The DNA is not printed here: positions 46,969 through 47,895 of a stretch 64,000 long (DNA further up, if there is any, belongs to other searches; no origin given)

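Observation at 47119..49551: VirB4 ATPase interrupted by a single in-frame TAG codon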

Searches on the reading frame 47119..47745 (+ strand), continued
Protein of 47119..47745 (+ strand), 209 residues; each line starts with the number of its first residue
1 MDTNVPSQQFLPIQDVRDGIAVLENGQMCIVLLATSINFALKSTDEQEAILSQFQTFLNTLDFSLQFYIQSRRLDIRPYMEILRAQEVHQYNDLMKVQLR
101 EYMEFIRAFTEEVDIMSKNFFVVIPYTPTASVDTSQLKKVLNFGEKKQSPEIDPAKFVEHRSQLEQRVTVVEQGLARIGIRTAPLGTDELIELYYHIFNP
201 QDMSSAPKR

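Call 32: get_annotated_region(hit=H2, flank=5000)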
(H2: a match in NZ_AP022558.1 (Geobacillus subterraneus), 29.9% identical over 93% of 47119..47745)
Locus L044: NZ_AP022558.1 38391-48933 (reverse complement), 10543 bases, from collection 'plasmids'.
description: Geobacillus subterraneus strain E55-1 plasmid pGspE55-1, complete sequence
organism: Geobacillus subterraneus (NCBI taxid 129338)
taxonomy: Bacteria; Bacillota; Bacilli; Bacillales; Bacillaceae; Geobacillus; Geobacillus subterraneus
host: -; source: -; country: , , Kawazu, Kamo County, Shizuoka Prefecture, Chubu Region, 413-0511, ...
typing (MOB-suite, as given by PLSDB): non-mobilizable
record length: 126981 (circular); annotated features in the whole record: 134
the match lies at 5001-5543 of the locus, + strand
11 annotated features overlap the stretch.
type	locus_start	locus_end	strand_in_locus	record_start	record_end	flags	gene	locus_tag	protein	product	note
CDS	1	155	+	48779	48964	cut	-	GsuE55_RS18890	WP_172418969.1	hypothetical protein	-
CDS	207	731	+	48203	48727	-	-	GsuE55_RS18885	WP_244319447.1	hypothetical protein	-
CDS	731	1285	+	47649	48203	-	-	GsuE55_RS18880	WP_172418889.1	hypothetical protein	-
CDS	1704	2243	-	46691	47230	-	-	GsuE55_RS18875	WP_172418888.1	helix-turn-helix domain-containing protein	-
CDS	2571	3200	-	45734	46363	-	-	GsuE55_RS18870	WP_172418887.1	TlpA disulfide reductase family protein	-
CDS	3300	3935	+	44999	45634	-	-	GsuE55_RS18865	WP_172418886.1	sigma-70 family RNA polymerase sigma factor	GO:0006352 - DNA-templated transcription initiation [Evidence IEA]; GO:0006355 - regulation of DNA-templated ...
CDS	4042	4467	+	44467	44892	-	-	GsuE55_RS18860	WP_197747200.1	hypothetical protein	-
CDS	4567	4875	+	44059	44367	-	-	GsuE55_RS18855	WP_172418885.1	PrgI family mobile element protein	-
CDS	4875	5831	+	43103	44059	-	-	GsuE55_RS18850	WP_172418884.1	hypothetical protein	-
CDS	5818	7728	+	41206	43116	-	-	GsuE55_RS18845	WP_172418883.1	DUF87 domain-containing protein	-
CDS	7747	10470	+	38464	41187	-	-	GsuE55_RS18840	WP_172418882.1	hypothetical protein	-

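Call 33: get_annotated_region(hit=H12, flank=5000)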
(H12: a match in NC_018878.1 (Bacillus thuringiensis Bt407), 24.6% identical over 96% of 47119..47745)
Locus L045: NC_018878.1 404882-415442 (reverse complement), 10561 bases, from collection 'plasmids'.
description: Bacillus thuringiensis Bt407 plasmid BTB_502p, complete sequence
organism: Bacillus thuringiensis Bt407 (NCBI taxid 527021)
taxonomy: Bacteria; Bacillota; Bacilli; Bacillales; Bacillaceae; Bacillus; Bacillus thuringiensis; Bacillus thuringiensis Bt407
host: -; source: -; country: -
typing (MOB-suite, as given by PLSDB): non-mobilizable; replicon rep_cluster_18; mating-pair formation MPF_T
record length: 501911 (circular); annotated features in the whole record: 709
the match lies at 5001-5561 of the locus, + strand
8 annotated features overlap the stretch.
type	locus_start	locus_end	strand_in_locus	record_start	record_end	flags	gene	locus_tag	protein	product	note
CDS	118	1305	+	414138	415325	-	clpX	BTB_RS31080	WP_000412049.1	ATP-dependent Clp protease ATP-binding subunit ClpX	-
CDS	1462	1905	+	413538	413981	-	-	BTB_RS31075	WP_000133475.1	hypothetical protein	-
CDS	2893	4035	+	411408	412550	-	-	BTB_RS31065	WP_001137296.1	hypothetical protein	-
CDS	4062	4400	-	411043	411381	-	-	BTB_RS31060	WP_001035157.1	hypothetical protein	-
CDS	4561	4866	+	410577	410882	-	-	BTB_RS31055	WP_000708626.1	PrgI family mobile element protein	-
CDS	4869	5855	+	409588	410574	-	-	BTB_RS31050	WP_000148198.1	hypothetical protein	-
CDS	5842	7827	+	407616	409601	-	-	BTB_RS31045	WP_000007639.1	DUF87 domain-containing protein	-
CDS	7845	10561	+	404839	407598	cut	-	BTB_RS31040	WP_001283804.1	hypothetical protein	-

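Call 37: predict_structure(alignment_id=A1)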
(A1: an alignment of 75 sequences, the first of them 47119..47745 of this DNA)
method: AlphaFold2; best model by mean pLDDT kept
length: 209 residues; sequences in the alignment: 75
mean_pLDDT: 88.8   pTM: 0.76
mean pLDDT of the five models: 88.8, 88.7, 85.4, 84.5, 82.1
residues with pLDDT >= 90: 132; 70-90: 60; 50-70: 16; < 50: 1
segments of 3 or more residues with pLDDT < 50: none
pLDDT, mean of each block of 10 residues (from residue 1): 65 92 95 90 95 97 92 85 97 97 93 76 93 71 77 93 98 96 96 87 79
secondary structure, 60 per line:
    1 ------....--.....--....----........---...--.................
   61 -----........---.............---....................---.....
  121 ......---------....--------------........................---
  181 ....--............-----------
elements in order: H7-10 E13-17 E20-23 E28-35 H44-60 E66-73 H77-89 H93-112 E116-126 H136-139 H154-177 E181-184 H187-198

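Call 39: fold_search(model_id=the predicted structure, library=pdb)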
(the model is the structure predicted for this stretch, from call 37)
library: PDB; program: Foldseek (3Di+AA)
matches with E <= 10: 351; with E <= 0.001: 9
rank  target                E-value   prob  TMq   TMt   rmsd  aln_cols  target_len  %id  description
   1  8rtb_A                1.0e-04  1.00  0.55  0.19   6.0       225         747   15  Extended inner membrane complex (IMC) protomer structure (TrwM/VirB3-TrwK/VirB4-TrwI/VirB6-TrwG/VirB8-TrwE/VirB10) fro (released 2024-06-19)
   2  8rtd_O                1.0e-04  1.00  0.55  0.18   6.0       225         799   15  Stalk-Arches-IMC structure from the fully-assembled R388 type IV secretion system determined by cryo-EM. (released 2024-06-19)
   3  8rtd_T                1.0e-04  1.00  0.55  0.18   6.0       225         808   15  Stalk-Arches-IMC structure from the fully-assembled R388 type IV secretion system determined by cryo-EM. (released 2024-06-19)
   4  8rtd_h                1.4e-04  1.00  0.52  0.26   5.7       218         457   16  Stalk-Arches-IMC structure from the fully-assembled R388 type IV secretion system determined by cryo-EM. (released 2024-06-19)
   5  8rtd_P                3.6e-04  1.00  0.52  0.17   5.6       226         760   16  Stalk-Arches-IMC structure from the fully-assembled R388 type IV secretion system determined by cryo-EM. (released 2024-06-19)
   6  8rtb_B                3.8e-04  1.00  0.53  0.20   5.7       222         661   17  Extended inner membrane complex (IMC) protomer structure (TrwM/VirB3-TrwK/VirB4-TrwI/VirB6-TrwG/VirB8-TrwE/VirB10) fro (released 2024-06-19)
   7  7o41_A                6.3e-04  1.00  0.46  0.17   6.0       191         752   16  Hexameric composite model of the Inner Membrane Complex (IMC) with the Arches from the fully-assembled R388 type IV se (released 2022-06-22)
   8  8rtd_V                8.1e-04  1.00  0.50  0.17   5.8       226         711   15  Stalk-Arches-IMC structure from the fully-assembled R388 type IV secretion system determined by cryo-EM. (released 2024-06-19)
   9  7o43_B                9.2e-04  1.00  0.50  0.16   7.7       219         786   14  TrwK/VirB4unbound dimer complex from R388 type IV secretion system determined by cryo-EM. (released 2022-06-22)
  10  8rtd_g                1.5e-03  1.00  0.52  0.18   6.2       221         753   14  Stalk-Arches-IMC structure from the fully-assembled R388 type IV secretion system determined by cryo-EM. (released 2024-06-19)
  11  7o41_B                2.9e-03  1.00  0.46  0.18   7.2       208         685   14  Hexameric composite model of the Inner Membrane Complex (IMC) with the Arches from the fully-assembled R388 type IV se (released 2022-06-22)
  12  7o42_A                3.2e-03  1.00  0.50  0.14   7.4       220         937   14  TrwK/VirB4unbound trimer of dimers complex (with Hcp1) from the R388 type IV secretion system determined by cryo-EM. (released 2022-06-22)
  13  7o42_E                4.4e-03  1.00  0.53  0.14   7.8       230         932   14  TrwK/VirB4unbound trimer of dimers complex (with Hcp1) from the R388 type IV secretion system determined by cryo-EM. (released 2022-06-22)
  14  7o43_A                7.3e-03  1.00  0.44  0.14   8.6       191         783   14  TrwK/VirB4unbound dimer complex from R388 type IV secretion system determined by cryo-EM. (released 2022-06-22)
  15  9e9f_B                1.8e-01  0.16  0.18  0.06  10.9       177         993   10  Pseudomonas aeruginosa MexY (released 2024-12-18)
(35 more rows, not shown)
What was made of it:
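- The next hit is noise at E 0.18 (calls 37, 39).
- Tried and rejected: The fold had to be reached through an AF2 model and Foldseek (calls 37, 39).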

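Call 46: find_encoding_contigs(protein=P0183, flank=3000, max_places=2)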
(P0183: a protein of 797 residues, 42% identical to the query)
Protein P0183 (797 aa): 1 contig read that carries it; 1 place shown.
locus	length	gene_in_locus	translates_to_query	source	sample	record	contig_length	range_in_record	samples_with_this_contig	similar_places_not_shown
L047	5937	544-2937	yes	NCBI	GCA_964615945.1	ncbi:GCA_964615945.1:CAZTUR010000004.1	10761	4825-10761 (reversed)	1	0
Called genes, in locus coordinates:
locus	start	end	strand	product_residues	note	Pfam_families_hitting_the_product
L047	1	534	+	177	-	PF12666:PrgI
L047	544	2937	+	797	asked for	PF26593:TraC-like, PF11130:TraC_F_IV (faint), PF01935:DUF87 (weak), PF12846:AAA_10 (weak), PF19044:P-loop_TraG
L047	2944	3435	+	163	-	-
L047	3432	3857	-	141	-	PF01424:R3H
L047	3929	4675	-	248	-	PF02096:60KD_IMP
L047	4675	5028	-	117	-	PF00825:Ribonuclease_P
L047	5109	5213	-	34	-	-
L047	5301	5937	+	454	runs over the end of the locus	PF11638:DnaA_N, PF00308:Bac_DnaA, PF01695:IstB_IS21 (weak), PF08299:Bac_DnaA_C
